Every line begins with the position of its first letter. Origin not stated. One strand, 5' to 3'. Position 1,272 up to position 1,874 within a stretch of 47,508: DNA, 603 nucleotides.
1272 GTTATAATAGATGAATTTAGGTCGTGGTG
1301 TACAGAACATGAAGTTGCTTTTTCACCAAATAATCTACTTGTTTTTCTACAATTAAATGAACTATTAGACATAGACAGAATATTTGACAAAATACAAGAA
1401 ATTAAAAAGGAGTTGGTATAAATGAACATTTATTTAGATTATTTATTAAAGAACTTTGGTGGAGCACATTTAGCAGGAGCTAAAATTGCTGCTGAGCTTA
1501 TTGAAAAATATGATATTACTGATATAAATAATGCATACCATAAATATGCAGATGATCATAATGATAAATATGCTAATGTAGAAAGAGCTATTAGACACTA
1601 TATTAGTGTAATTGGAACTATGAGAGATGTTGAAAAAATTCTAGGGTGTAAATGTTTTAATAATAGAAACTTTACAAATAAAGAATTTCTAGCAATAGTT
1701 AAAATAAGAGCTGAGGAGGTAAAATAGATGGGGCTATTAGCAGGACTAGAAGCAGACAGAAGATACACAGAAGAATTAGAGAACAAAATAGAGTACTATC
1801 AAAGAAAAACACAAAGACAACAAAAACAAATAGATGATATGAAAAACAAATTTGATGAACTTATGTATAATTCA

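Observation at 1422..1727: Phage-encoded stand-alone Spo0A effector domain (no receiver domain)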

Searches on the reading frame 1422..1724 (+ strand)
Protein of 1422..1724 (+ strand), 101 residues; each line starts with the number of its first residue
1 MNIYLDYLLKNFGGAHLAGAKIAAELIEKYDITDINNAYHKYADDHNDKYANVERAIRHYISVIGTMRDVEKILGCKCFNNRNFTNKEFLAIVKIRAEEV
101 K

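Call 3: search_protein_families(library=pfam, proteins=[window:1422-1724:+], max_evalue=10)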
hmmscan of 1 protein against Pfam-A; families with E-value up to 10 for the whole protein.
window:1422-1724:+ (101 aa): 1 family
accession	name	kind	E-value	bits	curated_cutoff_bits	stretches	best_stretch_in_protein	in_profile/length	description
PF08769.17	Spo0A_C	-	9.4e-08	32.4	25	1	34-93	37-100/104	Sporulation initiation factor Spo0A C terminal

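Call 4: search_protein_families(library=phrogs, proteins=[window:1422-1724:+], max_evalue=1)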
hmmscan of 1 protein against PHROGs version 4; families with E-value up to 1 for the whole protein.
window:1422-1724:+ (101 aa): 5 families
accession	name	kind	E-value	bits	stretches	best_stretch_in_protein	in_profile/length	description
phrog_24603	-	unknown function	0.0023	19.1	1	28-96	35-104/111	-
phrog_37855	-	unknown function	0.0025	17.9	1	38-93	204-263/278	-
phrog_12680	-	unknown function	0.047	14.4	1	12-88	28-105/247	-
phrog_16729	-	unknown function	0.093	13.9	1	34-80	136-181/182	-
phrog_6062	-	unknown function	0.2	12.7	1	5-29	14-38/52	-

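Call 5: search_protein_families(library=ncbifam, proteins=[window:1422-1724:+], max_evalue=10)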
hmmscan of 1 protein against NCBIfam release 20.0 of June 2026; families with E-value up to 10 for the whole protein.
window:1422-1724:+ (101 aa): 1 family
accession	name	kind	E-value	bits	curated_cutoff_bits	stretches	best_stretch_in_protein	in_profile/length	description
TIGR02875.1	spore_0_A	equivalog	0.00023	20.5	200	1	37-94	191-252/262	sporulation transcription factor Spo0A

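Call 6: search_solved_structures(query=window:1422-1724:+, max_evalue=10, show_alignments=3)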
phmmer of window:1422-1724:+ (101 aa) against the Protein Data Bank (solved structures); distinct sequences matched with E-value up to 10: 4.
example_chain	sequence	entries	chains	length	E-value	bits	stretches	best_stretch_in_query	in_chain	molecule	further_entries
1fc3_A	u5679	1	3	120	0.015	18.7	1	38-94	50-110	SPO0A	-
1lq1_A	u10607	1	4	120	0.077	16.5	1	39-94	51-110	Stage 0 sporulation protein A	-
2kzx_A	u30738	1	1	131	0.73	13.3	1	9-73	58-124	Uncharacterized protein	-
9e2g_1B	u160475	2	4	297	1.2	12.7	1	34-62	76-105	EF-hand domain-containing protein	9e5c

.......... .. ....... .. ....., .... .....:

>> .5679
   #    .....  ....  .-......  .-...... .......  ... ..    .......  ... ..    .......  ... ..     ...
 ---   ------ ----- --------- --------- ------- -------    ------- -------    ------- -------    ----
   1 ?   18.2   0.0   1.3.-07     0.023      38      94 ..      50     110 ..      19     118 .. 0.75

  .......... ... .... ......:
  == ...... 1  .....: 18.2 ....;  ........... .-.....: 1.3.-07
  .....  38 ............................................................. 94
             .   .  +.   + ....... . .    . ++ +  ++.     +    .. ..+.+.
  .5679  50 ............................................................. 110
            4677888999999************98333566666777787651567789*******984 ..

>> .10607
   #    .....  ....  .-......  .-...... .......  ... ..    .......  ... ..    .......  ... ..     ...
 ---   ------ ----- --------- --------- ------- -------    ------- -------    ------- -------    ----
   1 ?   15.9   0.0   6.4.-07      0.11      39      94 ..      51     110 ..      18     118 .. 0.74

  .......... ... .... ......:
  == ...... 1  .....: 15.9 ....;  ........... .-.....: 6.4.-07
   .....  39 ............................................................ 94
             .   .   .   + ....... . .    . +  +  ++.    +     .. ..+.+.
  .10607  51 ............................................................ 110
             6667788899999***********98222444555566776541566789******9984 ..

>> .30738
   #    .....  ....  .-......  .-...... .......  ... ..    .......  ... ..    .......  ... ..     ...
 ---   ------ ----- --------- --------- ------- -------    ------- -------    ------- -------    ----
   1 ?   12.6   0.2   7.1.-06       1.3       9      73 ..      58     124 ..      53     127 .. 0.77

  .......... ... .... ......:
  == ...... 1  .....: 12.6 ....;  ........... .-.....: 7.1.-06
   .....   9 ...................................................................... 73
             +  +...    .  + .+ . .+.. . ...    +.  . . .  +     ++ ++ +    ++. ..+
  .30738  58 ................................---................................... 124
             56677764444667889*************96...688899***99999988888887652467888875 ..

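Call 8: search_dna_similar(query=window:1422-1724:+, collection=phages, mode=protein, max_evalue=0.01, max_rows=40)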
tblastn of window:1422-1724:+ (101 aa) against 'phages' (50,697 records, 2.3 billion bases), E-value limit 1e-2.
Records with a match: 1; places in all: 1; records where one place covers at least 80% of the query: 0.
Best place of each record, by identity: <60% 1.
By first word of the organism name: Bacteriophage 1.
By host as written in the record: - 1.
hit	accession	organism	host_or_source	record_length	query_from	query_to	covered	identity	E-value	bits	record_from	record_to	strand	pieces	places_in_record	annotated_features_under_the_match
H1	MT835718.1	Bacteriophage sp.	human fecal samples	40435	15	93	78%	36.0%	1e-3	42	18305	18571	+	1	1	record has no annotation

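Call 9: find_homologous_proteins(query=window:1422-1724:+, max_evalue=0.001)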
Query window:1422-1724:+ (101 aa): 13 proteins with E <= 0.001 among 17 candidates.
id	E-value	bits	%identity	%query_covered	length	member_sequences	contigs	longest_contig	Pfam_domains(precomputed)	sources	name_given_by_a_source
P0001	6.5e-57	207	95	100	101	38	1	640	PF08769.18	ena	-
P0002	1.6e-56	206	91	100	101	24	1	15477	PF08769.18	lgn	-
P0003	1.3e-54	200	91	100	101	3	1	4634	PF08769.18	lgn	-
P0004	1.5e-52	193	89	100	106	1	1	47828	-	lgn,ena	-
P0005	2.8e-52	193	91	98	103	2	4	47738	-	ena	-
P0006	9.3e-39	149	70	100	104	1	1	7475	PF08769.18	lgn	-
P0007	1.8e-38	148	69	100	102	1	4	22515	PF08769.18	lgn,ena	-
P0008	4.9e-37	144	68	100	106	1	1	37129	-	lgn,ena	-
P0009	9.0e-36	140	65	98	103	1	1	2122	-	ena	-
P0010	9.2e-35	136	64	98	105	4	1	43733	-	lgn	-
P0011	1.1e-33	133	61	100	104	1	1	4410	PF08769.18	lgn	-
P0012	1.1e-33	133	61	100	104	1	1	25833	PF08769.18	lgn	-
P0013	9.4e-28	114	51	100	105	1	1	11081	-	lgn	-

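Call 19: search_protein_representatives(alignment_id=A1)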
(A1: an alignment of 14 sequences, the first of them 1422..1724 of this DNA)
Query: 14 sequences, 104 profile positions. Proteins with E-value up to 0.001 (for the whole library): 53; up to 1e-10: 5; up to 1e-30: 2. The best 53 are listed.
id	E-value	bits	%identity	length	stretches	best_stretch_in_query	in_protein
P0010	7.5e-49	180.0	-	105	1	1-102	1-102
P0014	4.5e-36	138.9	-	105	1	1-101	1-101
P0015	4.8e-21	90.6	-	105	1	1-99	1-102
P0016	5.1e-19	84.1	-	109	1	1-102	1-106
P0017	1.9e-14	69.5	-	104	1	1-101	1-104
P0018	9.7e-10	54.3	-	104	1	4-99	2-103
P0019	4.2e-09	52.3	-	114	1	2-73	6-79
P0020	1.4e-08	50.6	-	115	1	3-101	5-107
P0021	1.5e-08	50.5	-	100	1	6-102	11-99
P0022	1.5e-08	50.5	-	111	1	3-96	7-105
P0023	2.4e-08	49.8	-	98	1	3-95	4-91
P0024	2.7e-08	49.7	-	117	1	3-102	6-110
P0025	1.4e-07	47.4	-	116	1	2-75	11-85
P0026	2.7e-07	46.4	-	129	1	2-73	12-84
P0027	3.0e-07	46.3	-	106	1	3-64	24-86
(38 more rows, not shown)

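Call 21: predict_structure(alignment_id=A1)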
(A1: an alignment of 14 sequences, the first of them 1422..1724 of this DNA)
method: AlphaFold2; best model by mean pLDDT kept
length: 101 residues; sequences in the alignment: 14
mean_pLDDT: 91.0   pTM: 0.82
mean pLDDT of the five models: 91.0, 89.3, 88.9, 88.8, 87.8
residues with pLDDT >= 90: 68; 70-90: 31; 50-70: 2; < 50: 0
segments of 3 or more residues with pLDDT < 50: none
pLDDT, mean of each block of 10 residues (from residue 1): 90 87 96 95 96 94 88 86 89 93 64
secondary structure, 60 per line:
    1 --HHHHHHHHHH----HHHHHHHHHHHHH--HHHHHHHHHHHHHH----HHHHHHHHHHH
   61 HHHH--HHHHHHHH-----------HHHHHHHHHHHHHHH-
elements in order: H3-12 H17-29 H32-45 H50-64 H67-74 H86-100

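Call 23: search_protein_families(library=pfam, alignment_id=A2, max_evalue=0.01)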
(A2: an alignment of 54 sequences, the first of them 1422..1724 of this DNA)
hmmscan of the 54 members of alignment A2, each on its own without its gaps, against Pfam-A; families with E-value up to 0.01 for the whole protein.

A. member 1, window:1422-1724:+ (101 aa): 1 family
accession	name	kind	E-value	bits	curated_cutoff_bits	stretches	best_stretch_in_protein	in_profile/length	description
PF08769.17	Spo0A_C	-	9.4e-08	32.4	25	1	34-93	37-100/104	Sporulation initiation factor Spo0A C terminal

B. families by the number of members that match (of 54 scanned): 24 families
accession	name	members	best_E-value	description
PF08769.17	Spo0A_C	52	2e-79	Sporulation initiation factor Spo0A C terminal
PF00072.30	Response_reg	1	6.6e-24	Response regulator receiver domain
PF05191.20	ADK_lid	1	4.3e-11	Adenylate kinase, active site lid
PF13467.12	RHH_4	1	5.5e-11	Ribbon-helix-helix domain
PF00958.27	GMP_synt_C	1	2.2e-10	GMP synthase C terminal domain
PF07911.18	DUF1677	1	5.4e-09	Protein of unknown function (DUF1677)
PF20026.4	DUF6434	1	6.8e-08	Domain of unknown function (DUF6434)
PF07529.18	HSA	1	2.9e-06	HSA domain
PF07302.16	AroM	1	2.3e-05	AroM protein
PF15075.11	SPMAP1-like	1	0.0001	Sperm microtubule associated protein 1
PF08988.15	T3SS_needle_E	1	0.00065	Type III secretion system, cytoplasmic E component of needle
PF20274.4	cREC_REC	1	0.00073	Cyclic-phosphate processing Receiver domain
PF07261.16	DnaB_2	1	0.0012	Replication initiation and membrane attachment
PF05819.16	NolX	1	0.0012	NolX protein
PF13384.12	HTH_23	1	0.0028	Homeodomain-like domain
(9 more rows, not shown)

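Call 24: fold_search(model_id=the predicted structure, library=pdb)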
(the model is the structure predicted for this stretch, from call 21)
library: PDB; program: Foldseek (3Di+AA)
matches with E <= 10: 39; with E <= 0.001: 0
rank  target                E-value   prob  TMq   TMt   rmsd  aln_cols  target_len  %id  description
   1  1fc3_A                3.3e-02  1.00  0.75  0.65   3.1       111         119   25  THE CRYSTAL STRUCTURE OF TRANS-ACTIVATION DOMAIN OF THE SPORULATION RESPONSE REGULATOR, SPO0A (released 2000-11-08)
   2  1lq1_C                7.2e-02  1.00  0.63  0.58   3.8       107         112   26  DNA Complexed Structure of the Key Transcription Factor Initiating Development in Sporulation Bacteria (released 2002-08-23)
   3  1fc3_C                1.4e-01  1.00  0.69  0.61   3.6       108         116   27  THE CRYSTAL STRUCTURE OF TRANS-ACTIVATION DOMAIN OF THE SPORULATION RESPONSE REGULATOR, SPO0A (released 2000-11-08)
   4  1lq1_B                2.6e-01  0.99  0.56  0.55   3.7        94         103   29  DNA Complexed Structure of the Key Transcription Factor Initiating Development in Sporulation Bacteria (released 2002-08-23)
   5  1fc3_B                4.0e-01  0.99  0.58  0.58   2.5        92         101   26  THE CRYSTAL STRUCTURE OF TRANS-ACTIVATION DOMAIN OF THE SPORULATION RESPONSE REGULATOR, SPO0A (released 2000-11-08)
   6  6qfm_A                1.8e+00  0.20  0.34  0.26  13.6       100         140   14  Structure of human Mcl-1 in complex with PUMA BH3 peptide (released 2019-06-12)
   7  7dgy                  3.3e+00  0.05  0.18  0.19  10.2        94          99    8  De novo designed protein H4C2R (released 2021-12-15)
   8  7kws_A                3.8e+00  0.08  0.24  0.08  12.0        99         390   17  Cj1441 with NAD+ and UDP-glucose (released 2021-01-13)
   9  4q9v_A                3.8e+00  0.03  0.19  0.12  11.8       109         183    9  Crystal structure of TIPE3 (released 2014-10-22)
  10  1xl3_A                4.4e+00  0.08  0.26  0.16  11.0       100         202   14  Complex structure of Y.pestis virulence Factors YopN and TyeA (released 2005-03-22)
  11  1xl3_B                4.7e+00  0.08  0.26  0.15  11.1       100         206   14  Complex structure of Y.pestis virulence Factors YopN and TyeA (released 2005-03-22)
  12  8f2r_B                4.9e+00  0.06  0.26  0.17  11.1       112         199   12  Human CCC complex (released 2023-05-24)
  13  6u64                  4.9e+00  0.02  0.17  0.14  14.7       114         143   14  Mcl-1 bound to compound 17 (released 2020-03-04)
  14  1p4w_MODEL_1_A        5.2e+00  0.11  0.36  0.40  10.0        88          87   12  Solution structure of the DNA-binding domain of the Erwinia amylovora RcsB protein (released 2003-06-17)
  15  5wg4_A                5.4e+00  0.06  0.28  0.08   9.6       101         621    8  Human GRK2 in complex with Gbetagamma subunits and CCG257284 (released 2017-12-27)
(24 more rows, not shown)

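Call 36: find_encoding_contigs(protein=P0004, flank=6000, max_places=3)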
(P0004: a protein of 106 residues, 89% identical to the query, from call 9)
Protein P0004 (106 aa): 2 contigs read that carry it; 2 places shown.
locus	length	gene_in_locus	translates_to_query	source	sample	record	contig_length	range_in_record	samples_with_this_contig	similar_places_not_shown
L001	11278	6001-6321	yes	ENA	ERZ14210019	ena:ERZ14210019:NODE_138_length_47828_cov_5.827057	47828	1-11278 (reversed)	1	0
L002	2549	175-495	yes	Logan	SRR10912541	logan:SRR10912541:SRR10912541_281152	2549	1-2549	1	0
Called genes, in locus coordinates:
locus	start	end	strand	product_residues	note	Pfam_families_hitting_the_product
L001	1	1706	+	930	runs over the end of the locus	PF01807:Zn_ribbon_DnaG, PF13155:Toprim_2 (weak)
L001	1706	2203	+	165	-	-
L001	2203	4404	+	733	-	PF00476:DNA_pol_A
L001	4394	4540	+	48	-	-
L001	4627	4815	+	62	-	-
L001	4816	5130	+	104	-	-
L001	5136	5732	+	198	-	-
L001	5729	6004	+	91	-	-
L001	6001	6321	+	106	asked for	-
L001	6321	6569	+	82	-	-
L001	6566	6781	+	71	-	-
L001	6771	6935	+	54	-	-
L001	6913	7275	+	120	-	-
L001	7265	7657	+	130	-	-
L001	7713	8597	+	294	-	-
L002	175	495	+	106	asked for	-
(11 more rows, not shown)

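Call 37: find_encoding_contigs(protein=P0010, flank=6000, max_places=3)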
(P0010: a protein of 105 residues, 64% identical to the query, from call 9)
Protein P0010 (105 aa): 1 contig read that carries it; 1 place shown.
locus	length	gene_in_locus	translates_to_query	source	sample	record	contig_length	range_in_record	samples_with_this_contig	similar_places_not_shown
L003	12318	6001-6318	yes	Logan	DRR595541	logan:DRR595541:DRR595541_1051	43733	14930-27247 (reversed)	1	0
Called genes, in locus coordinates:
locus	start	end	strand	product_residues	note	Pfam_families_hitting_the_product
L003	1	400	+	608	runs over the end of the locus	PF05895:DUF859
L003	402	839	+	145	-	-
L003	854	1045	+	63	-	-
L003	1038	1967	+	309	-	-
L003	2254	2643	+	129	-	-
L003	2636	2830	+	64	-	-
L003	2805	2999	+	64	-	-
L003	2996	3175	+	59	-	-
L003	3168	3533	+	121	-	-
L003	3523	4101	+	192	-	PF12705:PDDEXK_1 (faint)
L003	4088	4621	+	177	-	-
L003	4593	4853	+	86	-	-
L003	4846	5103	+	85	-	-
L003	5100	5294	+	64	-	-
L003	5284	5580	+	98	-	-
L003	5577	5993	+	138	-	PF05869:Dam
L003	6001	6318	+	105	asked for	-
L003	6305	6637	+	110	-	-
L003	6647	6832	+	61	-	-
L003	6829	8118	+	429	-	PF00176:SNF2-rel_dom, PF00270:DEAD (weak), PF04851:ResIII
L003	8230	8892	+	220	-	PF13479:AAA_24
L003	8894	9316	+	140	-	PF05037:DUF669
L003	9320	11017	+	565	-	-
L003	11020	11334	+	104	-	-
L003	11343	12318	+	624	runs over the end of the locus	PF08706:D5_N (faint), PF19263:DUF5906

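Call 41: find_related_loci(query=A1, collection=genome_contigs, flank=8000)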
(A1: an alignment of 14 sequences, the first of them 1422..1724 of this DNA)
Query A1 (101 aa) in genome_contigs; peptide patterns used: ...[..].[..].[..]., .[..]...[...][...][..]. (x = any residue, [..] = any of these).
130 stretches matched a pattern, but none encodes a relative of the query by tblastn (E <= 1e-3).

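Call 42: find_related_loci(query=A1, collection=viral_contigs, flank=8000)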
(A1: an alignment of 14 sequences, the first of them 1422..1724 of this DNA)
Query A1 (101 aa) in viral_contigs; peptide patterns used: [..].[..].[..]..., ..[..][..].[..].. (x = any residue, [..] = any of these).
45 stretches matched a pattern; 4 encode a relative of the query (tblastn E <= 1e-3); 4 distinct loci.
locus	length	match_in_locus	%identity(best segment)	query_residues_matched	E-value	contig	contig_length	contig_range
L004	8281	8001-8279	95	1-93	3e-57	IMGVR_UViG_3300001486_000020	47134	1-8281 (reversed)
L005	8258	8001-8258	97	1-86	6e-54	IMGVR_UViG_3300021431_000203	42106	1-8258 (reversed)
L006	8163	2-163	94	48-101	1e-30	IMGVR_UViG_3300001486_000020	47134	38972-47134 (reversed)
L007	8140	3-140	98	56-101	2e-26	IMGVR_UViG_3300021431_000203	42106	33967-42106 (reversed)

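Call 66: fold_search(model_id=the predicted structure, library=viral)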
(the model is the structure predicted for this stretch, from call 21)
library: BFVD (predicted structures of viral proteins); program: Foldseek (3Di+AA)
matches with E <= 10: 56; with E <= 0.001: 0
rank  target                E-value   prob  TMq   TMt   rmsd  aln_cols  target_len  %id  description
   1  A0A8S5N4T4            2.4e-02  1.00  0.74  0.49   3.3       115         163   16  Sporulation initiation factor Spo0A C terminal [Podoviridae sp. ctiJY10]
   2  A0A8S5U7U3            2.6e-02  1.00  0.69  0.71   3.2       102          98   20  Sporulation initiation factor Spo0A C terminal [Siphoviridae sp. ctGDt6]
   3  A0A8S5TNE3            7.3e-02  1.00  0.68  0.45   3.1       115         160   22  Sporulation initiation factor Spo0A C terminal [Podoviridae sp. ct90d35]
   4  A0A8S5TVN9            3.0e-01  1.00  0.69  0.64   3.8       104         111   15  Stage 0 sporulation protein A/DNA, transcriptional activation and repression.3A [Siphoviridae sp. ctx254]
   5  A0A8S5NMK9            3.5e-01  0.99  0.55  0.56   3.0        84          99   19  Sporulation initiation factor Spo0A C terminal [Myoviridae sp. ctSGm32]
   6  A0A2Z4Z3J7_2          2.3e+00  0.06  0.20  0.06   8.7       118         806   11  Putative RdRp-complex [Linepithema humile qinvirus-like virus 1]
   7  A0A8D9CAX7            2.7e+00  0.06  0.24  0.13  14.1       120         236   17  Uncharacterized protein [uncultured marine phage]
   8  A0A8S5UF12            2.9e+00  0.54  0.63  0.37   5.0       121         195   12  Sporulation initiation factor Spo0A C terminal [Myoviridae sp. ctcyQ27]
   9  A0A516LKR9            3.0e+00  0.20  0.41  0.39   9.4       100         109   10  (no name in the UniProt tables at hand)
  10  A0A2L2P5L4            3.0e+00  0.11  0.29  0.16  15.9       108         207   18  (no name in the UniProt tables at hand)
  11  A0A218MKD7            3.7e+00  0.12  0.29  0.29  14.7        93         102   16  Uncharacterized protein [uncultured virus]
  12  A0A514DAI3            4.5e+00  0.07  0.29  0.06  10.0       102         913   15  (no name in the UniProt tables at hand)
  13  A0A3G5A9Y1            4.8e+00  0.08  0.25  0.12   8.3        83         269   11  Uncharacterized protein [Hyperionvirus sp.]
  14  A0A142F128            4.8e+00  0.05  0.25  0.14  16.0       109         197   14  Uncharacterized protein [Bacillus phage Shbh1]
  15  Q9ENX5                5.0e+00  0.03  0.19  0.13  12.4        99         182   12  Nuclear export protein [Influenza C virus]
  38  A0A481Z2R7            7.9e+00  0.06  0.31  0.32   9.0       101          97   13  Linker histone H1 and H5 family protein [Pithovirus LCPAC101]
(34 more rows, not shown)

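Call 67: get_annotated_region(hit=H1, flank=6000)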
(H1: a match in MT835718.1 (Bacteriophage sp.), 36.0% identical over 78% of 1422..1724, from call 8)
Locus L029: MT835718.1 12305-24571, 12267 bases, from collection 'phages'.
description: UNVERIFIED: Bacteriophage sp. clone scaffold_517 genomic sequence.
organism: Bacteriophage sp. (NCBI taxid 38018)
taxonomy: Viruses
host: -; source: human fecal samples; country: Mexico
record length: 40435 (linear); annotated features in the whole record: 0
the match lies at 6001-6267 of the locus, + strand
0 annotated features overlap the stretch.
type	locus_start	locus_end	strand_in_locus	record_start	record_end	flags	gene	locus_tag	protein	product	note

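Call 74: find_encoding_contigs(protein=P0015, flank=8000, max_places=2)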
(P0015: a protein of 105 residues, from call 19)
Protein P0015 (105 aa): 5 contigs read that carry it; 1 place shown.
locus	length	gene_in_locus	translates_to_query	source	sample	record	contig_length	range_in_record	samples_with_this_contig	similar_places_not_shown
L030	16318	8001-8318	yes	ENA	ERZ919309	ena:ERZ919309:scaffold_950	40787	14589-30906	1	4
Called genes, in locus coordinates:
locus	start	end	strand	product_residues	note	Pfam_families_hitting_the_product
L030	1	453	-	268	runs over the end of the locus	PF04233:Phage_Mu_F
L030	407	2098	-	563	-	PF05133:SPP1_portal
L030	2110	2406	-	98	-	-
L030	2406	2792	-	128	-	-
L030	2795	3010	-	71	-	-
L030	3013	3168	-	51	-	-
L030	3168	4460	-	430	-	PF04466:Terminase_3, PF17288:Terminase_3C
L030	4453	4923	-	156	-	PF03592:Terminase_2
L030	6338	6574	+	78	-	-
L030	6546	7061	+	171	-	PF04542:Sigma70_r2, PF04545:Sigma70_r4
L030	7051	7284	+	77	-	-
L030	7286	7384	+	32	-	-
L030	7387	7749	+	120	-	-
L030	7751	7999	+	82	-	-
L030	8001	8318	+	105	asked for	-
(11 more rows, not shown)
